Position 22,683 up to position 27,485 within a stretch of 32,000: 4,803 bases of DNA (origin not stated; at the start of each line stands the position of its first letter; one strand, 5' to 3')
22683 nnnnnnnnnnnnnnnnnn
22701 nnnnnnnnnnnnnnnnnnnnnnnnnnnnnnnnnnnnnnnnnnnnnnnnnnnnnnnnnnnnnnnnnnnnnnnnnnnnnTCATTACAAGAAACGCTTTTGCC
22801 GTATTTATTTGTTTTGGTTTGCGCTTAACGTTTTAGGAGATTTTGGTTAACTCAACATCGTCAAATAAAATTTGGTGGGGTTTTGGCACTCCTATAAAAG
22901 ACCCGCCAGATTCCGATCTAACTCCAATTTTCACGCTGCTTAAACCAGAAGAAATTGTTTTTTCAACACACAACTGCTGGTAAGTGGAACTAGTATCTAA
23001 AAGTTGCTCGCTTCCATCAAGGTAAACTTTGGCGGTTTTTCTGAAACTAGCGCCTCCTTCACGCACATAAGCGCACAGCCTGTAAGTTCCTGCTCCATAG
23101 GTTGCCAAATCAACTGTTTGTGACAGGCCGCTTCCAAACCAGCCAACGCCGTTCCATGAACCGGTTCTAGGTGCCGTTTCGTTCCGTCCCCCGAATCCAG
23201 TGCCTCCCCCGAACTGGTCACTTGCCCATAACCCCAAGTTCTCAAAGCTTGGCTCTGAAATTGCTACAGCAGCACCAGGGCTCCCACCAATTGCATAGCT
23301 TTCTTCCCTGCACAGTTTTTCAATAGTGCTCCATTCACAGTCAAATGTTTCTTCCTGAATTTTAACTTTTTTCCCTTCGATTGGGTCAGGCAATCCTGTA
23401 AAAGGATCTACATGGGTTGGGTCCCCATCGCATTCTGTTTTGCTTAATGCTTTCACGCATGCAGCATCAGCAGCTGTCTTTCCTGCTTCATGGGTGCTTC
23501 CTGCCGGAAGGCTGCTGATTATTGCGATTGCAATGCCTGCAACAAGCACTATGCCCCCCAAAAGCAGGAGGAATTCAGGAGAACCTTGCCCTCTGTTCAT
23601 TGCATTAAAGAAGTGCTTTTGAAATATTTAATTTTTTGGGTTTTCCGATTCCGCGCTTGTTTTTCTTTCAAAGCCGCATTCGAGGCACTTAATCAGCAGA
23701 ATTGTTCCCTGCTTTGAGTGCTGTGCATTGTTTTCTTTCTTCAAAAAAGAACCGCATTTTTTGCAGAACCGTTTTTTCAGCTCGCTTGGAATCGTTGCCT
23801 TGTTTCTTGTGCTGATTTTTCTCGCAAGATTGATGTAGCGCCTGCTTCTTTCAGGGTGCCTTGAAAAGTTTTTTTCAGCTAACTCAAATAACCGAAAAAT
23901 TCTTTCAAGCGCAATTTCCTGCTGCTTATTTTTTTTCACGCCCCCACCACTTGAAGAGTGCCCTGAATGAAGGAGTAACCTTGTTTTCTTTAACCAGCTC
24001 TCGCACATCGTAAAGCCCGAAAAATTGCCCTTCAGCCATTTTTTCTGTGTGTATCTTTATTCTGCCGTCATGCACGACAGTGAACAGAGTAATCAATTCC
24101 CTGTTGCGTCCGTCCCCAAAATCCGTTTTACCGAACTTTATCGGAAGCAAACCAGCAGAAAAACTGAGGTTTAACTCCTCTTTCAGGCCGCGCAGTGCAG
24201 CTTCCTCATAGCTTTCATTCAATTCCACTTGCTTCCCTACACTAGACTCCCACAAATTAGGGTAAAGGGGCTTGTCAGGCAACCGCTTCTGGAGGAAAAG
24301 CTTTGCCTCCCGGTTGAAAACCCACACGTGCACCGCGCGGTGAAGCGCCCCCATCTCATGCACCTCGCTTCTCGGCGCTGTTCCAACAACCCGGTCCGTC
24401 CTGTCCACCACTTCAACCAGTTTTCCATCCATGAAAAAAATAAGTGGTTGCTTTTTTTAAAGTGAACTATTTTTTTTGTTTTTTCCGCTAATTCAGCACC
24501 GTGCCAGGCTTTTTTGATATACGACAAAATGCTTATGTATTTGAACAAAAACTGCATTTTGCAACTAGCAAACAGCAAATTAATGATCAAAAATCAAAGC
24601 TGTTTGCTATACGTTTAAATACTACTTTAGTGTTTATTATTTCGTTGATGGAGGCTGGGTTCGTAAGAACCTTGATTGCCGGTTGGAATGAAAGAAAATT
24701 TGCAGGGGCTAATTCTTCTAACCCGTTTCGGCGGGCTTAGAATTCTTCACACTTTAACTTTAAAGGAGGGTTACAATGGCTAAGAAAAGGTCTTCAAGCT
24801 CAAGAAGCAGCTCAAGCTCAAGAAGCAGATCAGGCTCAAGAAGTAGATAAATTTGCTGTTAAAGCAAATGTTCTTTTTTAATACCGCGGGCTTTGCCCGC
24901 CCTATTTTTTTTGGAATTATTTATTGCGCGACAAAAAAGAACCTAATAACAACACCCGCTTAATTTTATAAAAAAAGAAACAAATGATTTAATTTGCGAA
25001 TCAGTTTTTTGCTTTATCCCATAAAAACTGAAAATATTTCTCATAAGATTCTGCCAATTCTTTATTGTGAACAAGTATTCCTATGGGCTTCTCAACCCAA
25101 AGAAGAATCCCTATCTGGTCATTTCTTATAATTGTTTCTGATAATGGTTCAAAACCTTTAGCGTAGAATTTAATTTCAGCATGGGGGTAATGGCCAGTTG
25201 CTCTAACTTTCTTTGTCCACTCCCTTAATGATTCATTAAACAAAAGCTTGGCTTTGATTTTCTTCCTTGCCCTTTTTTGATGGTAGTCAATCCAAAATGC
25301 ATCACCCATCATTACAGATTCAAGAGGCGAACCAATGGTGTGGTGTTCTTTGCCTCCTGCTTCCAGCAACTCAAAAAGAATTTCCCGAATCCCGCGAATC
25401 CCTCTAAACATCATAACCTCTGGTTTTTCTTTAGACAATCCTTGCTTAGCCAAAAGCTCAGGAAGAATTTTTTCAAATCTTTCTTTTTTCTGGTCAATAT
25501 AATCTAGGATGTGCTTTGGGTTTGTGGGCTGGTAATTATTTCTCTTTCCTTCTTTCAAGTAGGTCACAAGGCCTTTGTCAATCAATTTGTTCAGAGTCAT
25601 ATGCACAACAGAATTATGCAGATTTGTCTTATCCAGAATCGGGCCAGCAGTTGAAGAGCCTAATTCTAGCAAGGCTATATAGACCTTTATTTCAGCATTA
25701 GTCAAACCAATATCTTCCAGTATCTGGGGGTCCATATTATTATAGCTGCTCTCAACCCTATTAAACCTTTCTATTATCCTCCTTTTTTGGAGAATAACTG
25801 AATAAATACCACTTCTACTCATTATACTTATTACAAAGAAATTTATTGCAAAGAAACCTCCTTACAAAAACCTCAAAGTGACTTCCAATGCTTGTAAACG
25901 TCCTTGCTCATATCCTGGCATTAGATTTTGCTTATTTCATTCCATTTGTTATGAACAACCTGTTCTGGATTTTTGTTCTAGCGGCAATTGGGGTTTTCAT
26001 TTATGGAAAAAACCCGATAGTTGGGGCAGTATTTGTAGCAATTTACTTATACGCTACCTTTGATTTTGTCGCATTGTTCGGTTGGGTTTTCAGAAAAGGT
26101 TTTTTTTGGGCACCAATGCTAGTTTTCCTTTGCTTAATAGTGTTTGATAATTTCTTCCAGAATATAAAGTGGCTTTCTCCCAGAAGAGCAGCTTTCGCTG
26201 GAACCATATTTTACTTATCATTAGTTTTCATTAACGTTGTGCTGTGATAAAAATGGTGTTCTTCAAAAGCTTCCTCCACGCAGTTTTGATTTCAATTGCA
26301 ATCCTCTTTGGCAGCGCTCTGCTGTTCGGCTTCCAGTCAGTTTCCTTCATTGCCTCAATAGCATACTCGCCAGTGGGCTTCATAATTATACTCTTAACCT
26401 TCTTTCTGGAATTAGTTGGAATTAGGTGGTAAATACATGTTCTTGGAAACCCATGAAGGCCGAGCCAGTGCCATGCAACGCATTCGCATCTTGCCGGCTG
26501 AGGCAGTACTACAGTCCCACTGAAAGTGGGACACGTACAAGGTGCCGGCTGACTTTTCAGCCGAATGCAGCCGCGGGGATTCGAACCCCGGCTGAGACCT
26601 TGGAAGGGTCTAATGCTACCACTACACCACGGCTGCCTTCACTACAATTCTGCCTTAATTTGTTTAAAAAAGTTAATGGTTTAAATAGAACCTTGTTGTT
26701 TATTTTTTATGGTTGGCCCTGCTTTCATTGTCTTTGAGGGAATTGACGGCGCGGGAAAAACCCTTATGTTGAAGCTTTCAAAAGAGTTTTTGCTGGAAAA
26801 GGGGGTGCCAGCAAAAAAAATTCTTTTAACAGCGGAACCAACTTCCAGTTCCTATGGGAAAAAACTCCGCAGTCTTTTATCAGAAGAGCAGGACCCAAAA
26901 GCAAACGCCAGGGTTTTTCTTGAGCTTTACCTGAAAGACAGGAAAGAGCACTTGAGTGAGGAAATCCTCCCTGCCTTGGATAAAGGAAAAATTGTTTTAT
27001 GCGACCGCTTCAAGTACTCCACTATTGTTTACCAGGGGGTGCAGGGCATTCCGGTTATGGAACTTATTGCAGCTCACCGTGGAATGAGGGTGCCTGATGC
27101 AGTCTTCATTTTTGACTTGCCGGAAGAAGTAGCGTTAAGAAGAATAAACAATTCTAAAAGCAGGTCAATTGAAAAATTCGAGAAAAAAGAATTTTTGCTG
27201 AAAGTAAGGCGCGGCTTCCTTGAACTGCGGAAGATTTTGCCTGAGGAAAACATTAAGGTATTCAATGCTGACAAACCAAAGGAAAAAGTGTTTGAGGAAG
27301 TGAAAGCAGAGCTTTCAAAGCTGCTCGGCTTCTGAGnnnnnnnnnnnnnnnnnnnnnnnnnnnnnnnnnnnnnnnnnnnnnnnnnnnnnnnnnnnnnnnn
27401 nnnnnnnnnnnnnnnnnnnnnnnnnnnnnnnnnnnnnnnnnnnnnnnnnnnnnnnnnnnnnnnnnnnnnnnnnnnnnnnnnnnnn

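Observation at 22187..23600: Pair of DUF361-type pilin-like proteins, one carrying a lectin/CBM-like head, inserted into the conserved Rpp21-S19e ribosomal cluster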

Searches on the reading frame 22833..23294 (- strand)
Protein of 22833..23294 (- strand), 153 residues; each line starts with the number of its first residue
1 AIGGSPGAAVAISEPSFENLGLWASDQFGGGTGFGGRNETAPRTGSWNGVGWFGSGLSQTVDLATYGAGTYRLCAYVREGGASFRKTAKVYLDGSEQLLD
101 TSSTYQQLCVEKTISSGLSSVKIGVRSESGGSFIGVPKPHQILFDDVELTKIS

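Call 25: search_protein_families(library=pfam, proteins=[window:22836-23294:-], max_evalue=10)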
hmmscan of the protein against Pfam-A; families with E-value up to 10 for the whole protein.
seq(153 aa): 2 families
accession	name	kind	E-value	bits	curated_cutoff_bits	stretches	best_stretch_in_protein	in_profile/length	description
PF07472.16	PA-IIL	-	0.053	14.3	21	1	82-129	17-65/107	Fucose-binding lectin II (PA-IIL)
PF14938.12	SNAP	-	0.054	13.4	25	1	46-106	17-79/282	Soluble NSF attachment protein, SNAP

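Call 26: search_solved_structures(query=window:22836-23294:-, max_evalue=10, show_alignments=3)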
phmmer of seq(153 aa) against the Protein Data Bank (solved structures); distinct sequences matched with E-value up to 10: 1.
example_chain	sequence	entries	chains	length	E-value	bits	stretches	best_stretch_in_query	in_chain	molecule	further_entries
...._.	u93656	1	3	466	0.17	15.2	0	41-68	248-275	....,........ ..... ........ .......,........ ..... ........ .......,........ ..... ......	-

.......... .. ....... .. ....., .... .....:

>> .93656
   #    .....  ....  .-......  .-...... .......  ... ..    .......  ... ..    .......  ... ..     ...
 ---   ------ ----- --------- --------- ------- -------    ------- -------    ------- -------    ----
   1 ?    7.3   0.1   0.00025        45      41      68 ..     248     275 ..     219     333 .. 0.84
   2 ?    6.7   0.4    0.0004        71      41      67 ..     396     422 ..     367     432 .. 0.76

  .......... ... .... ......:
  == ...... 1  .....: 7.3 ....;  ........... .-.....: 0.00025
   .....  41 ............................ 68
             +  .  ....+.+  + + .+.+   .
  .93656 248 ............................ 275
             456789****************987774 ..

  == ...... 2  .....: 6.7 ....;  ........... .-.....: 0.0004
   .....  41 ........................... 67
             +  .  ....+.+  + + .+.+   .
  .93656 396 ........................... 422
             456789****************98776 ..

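Call 60: predict_structure(protein=window:22833-23294:-)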
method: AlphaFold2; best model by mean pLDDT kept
length: 153 residues; sequences in the alignment: 1
mean_pLDDT: 52.7   pTM: 0.47
mean pLDDT of the five models: 52.7, 52.3, 51.9, 51.5, 50.4
residues with pLDDT >= 90: 0; 70-90: 26; 50-70: 61; < 50: 66
segments of 3 or more residues with pLDDT < 50: 1-56, 130-138
pLDDT, mean of each block of 10 residues (from residue 1): 34 30 30 30 38 49 72 71 57 66 67 70 59 43 67 80
secondary structure, 60 per line:
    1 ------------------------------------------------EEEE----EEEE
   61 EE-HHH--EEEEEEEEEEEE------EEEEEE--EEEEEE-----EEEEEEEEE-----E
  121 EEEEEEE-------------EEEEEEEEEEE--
elements in order: E49-52 E57-62 E69-80 E87-92 E95-100 E106-114 E120-127 E141-151

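Call 63: fold_search(model_id=the predicted structure, library=pdb)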
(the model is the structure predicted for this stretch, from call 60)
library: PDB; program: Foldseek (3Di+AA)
matches with E <= 10: 1644; with E <= 0.001: 6
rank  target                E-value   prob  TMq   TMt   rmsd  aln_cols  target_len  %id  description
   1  4w8j                  3.0e-04  1.00  0.42  0.08   3.9       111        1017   16  Structure of the full-length insecticidal protein Cry1Ac reveals intriguing details of toxin packaging into in vivo form (released 2014-09-17)
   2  4d0q                  7.0e-04  1.00  0.36  0.35   5.6       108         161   11  Hyaluronan Binding Module of the Streptococcal Pneumoniae Hyaluronate Lyase (released 2014-08-06)
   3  2xom_A                7.8e-04  1.00  0.37  0.38   5.4       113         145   22  Atomic resolution structure of TmCBM61 in complex with beta-1,4- galactotriose (released 2010-09-08)
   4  5by3                  8.7e-04  1.00  0.39  0.10   5.0       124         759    9  A novel family GH115 4-O-Methyl-alpha-glucuronidase, BtGH115A, with specificity for decorated arabinogalactans (released 2015-07-22)
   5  5la0                  8.7e-04  1.00  0.36  0.14   4.4       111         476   18  The mechanism by which arabinoxylanases can recognise highly decorated xylans (released 2016-08-31)
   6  8hhv_A                9.2e-04  1.00  0.45  0.17   3.9       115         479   21  endo-alpha-D-arabinanase EndoMA1 from Microbacterium arabinogalactanolyticum (released 2023-08-16)
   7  4kmq                  1.0e-03  1.00  0.37  0.07   8.3       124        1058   18  1.9 Angstrom resolution crystal structure of uncharacterized protein lmo2446 from Listeria monocytogenes EGD-e (released 2013-05-29)
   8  9jsg                  1.1e-03  1.00  0.43  0.14   3.8       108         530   13  Clostridium perfringens iota toxin pore Ib in pore state (released 2025-05-14)
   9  8ic1_A                1.1e-03  1.00  0.45  0.17   3.8       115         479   21  endo-alpha-D-arabinanase EndoMA1 D51N mutant from Microbacterium arabinogalactanolyticum in complex with arabinooligos (released 2023-08-16)
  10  6yf6_A                1.1e-03  1.00  0.42  0.45  10.3       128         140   10  EclA C-terminal domain; sugar-binding protein (released 2021-04-07)
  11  4xup_C                1.1e-03  1.00  0.39  0.38   8.6       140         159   13  Structure of the N-terminal CBM22-1-CBM22-2 tandem domain from Paenibacillus barcinonensis Xyn10C (released 2015-06-03)
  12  5i0d_A                1.2e-03  1.00  0.37  0.07   4.4       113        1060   18  Cycloalternan-forming enzyme from Listeria monocytogenes in complex with cycloalternan (released 2016-12-14)
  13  2w3j                  1.3e-03  1.00  0.38  0.41  10.2       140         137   21  Structure of a family 35 carbohydrate binding module from an environmental isolate (released 2009-01-20)
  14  8xcj_F                1.3e-03  0.99  0.37  0.16  15.5       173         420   13  Open State of central tail fiber of bacteriophage lambda upon binding to LamB (gpJ713-LamB complex) (released 2024-05-01)
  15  6yf6_B                1.6e-03  1.00  0.43  0.46   9.9       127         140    9  EclA C-terminal domain; sugar-binding protein (released 2021-04-07)
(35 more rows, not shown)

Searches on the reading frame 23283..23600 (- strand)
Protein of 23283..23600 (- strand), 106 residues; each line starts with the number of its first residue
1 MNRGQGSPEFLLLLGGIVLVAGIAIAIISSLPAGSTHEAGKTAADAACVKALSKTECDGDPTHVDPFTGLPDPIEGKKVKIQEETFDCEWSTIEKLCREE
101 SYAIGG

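Call 57: find_homologous_proteins(query=A4, max_evalue=0.001)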
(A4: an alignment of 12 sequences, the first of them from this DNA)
Query A4 (12 sequences) (106 aa, profile of the alignment): 769 proteins with E <= 0.001 among 5983 candidates; the best 120 are listed.
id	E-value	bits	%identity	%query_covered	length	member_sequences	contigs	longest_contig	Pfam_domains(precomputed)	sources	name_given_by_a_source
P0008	9.5e-29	117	36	93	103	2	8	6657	PF04021.18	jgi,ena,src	-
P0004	5.5e-27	112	44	91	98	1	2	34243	PF04021.18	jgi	-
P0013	8.5e-27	111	45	53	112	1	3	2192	PF04021.18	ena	-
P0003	1.3e-26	110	39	98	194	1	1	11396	-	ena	-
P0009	4.1e-26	109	47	56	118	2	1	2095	PF04021.18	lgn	-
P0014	1.1e-25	107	40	57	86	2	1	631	PF04021.18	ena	-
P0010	1.9e-25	107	48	56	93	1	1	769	PF04021.18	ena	-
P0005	2.3e-25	106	44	59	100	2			-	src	-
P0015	1.1e-24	104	40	60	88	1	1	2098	PF04021.18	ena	-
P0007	1.1e-24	104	43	63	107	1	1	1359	PF04021.18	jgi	jgi:hypothetical protein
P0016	4.9e-24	102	51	46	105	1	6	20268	PF04021.18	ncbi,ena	-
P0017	5.6e-24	102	41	59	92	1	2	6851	PF04021.18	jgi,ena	-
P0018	3.8e-23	99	51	46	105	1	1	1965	PF04021.18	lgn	-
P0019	4.4e-23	99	30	94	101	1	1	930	PF04021.18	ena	-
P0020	6.4e-23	98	47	46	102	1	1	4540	PF04021.18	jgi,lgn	jgi:uncharacterized protein (UPF0333 family)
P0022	1.9e-22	97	30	98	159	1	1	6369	PF04021.18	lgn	-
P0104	2.9e-14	71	44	42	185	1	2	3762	PF04021.18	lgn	-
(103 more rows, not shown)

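Call 84: search_protein_families(library=pfam, proteins=[P0104, P0022], max_evalue=0.01)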
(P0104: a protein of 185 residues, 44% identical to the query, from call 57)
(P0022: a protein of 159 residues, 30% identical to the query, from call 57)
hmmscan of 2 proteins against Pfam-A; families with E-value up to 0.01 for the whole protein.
P0104 (185 aa): 1 family
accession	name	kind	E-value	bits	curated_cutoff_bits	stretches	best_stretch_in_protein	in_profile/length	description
PF04021.17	Class_IIIsignal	-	7.6e-08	32.5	23.7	1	6-29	1-24/27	Class III signal peptide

P0022 (159 aa): 3 families
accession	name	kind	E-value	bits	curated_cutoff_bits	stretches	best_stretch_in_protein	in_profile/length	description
PF04021.17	Class_IIIsignal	-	5.5e-08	32.9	23.7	1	3-27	1-25/27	Class III signal peptide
PF01437.31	PSI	-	0.001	19.8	23.1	0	131-158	1-30/52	Plexin repeat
PF01508.21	Paramecium_SA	-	0.0071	17.2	21.2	0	95-133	24-62/62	Paramecium surface antigen domain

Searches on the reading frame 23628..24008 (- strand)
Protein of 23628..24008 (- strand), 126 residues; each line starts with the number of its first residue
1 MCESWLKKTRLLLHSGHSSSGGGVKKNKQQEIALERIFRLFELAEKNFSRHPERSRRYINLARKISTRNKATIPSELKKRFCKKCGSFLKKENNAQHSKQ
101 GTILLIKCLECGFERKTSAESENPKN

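Call 3: search_protein_families(library=pfam, proteins=[window:23628-24008:-], max_evalue=1)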
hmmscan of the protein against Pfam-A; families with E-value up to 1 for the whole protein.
window:23628-24008:- (126 aa): 7 families
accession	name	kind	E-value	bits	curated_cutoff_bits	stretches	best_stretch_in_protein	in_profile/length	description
PF04032.22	Rpr2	-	2.6e-13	50.5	29.3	1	36-112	1-90/90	RNAse P Rpr2/Rpp21/SNM1 subunit domain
PF12773.13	DZR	-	0.0014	19.1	27.3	1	78-118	11-37/45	Double zinc ribbon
PF01485.27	IBR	-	0.011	16.2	24.3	1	70-114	9-50/65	IBR domain, a half RING-finger domain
PF04828.22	GFA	-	0.025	15.1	24.3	1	69-109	61-99/115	Glutathione-dependent formaldehyde-activating enzyme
PF13240.11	Zn_Ribbon_1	-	0.37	11.1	25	0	80-87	14-21/23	zinc-ribbon domain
PF00130.28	C1_1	-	0.38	11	26.5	1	79-113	11-36/53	Phorbol esters/diacylglycerol binding domain (C1 domain)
PF02150.21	Zn_ribbon_RPB9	-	0.74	10.2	25.2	0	80-114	2-30/36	RNA polymerases M/15 Kd subunit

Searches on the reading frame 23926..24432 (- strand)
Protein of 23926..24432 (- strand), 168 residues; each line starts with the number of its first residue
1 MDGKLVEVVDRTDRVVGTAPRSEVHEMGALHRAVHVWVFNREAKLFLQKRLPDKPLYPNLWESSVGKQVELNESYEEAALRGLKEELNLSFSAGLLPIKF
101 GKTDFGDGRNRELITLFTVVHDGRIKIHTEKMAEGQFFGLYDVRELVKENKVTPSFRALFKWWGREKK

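Call 3: search_protein_families(library=pfam, proteins=[window:23926-24432:-], max_evalue=1)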
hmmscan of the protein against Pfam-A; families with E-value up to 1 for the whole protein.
window:23926-24432:- (168 aa): 2 families
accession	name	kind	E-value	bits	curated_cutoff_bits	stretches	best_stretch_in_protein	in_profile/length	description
PF00293.34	NUDIX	-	3.7e-12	46.9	21.1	1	30-151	2-122/134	NUDIX domain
PF14815.12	NUDIX_4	-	0.011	15.9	35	1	36-90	3-52/113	NUDIX domain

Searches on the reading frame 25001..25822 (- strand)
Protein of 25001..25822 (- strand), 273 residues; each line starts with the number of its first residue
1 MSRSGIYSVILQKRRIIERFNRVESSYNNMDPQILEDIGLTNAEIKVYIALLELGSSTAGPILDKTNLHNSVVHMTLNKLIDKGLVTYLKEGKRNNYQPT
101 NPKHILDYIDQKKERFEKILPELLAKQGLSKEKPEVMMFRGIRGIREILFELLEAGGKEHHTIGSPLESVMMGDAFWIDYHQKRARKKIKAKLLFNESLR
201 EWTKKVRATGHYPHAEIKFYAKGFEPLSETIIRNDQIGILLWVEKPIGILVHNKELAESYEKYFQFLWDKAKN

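Call 8: search_protein_families(library=pfam, proteins=[window:25001-25822:-], max_evalue=0.001)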
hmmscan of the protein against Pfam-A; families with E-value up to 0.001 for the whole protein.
window:25001-25822:- (273 aa): 3 families
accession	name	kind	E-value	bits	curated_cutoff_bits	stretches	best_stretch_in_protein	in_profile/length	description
PF01978.25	TrmB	-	4.3e-13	49.3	25.6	1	35-102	1-67/68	Sugar-specific transcriptional regulator TrmB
PF03965.22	Penicillinase_R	-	1.4e-05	25.8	22.6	1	40-102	1-67/115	Penicillinase repressor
PF08221.17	HTH_9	-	0.00061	20.3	23.4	0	46-91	17-62/62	RNA polymerase III subunit RPC82 helix-turn-helix domain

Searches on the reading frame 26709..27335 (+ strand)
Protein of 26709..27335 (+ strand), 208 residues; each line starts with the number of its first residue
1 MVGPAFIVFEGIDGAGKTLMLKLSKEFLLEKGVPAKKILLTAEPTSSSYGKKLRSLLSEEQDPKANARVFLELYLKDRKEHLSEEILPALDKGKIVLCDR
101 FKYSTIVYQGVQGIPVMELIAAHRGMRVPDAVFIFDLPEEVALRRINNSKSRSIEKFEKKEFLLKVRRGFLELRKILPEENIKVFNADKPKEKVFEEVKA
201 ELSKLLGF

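Call 8: search_protein_families(library=pfam, proteins=[window:26709-27335:+], max_evalue=0.001)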
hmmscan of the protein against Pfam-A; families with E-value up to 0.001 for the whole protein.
window:26709-27335:+ (208 aa): 1 family
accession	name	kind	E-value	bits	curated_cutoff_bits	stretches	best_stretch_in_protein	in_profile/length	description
PF02223.23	Thymidylate_kin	-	3.7e-40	138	27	1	9-197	1-184/185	Thymidylate kinase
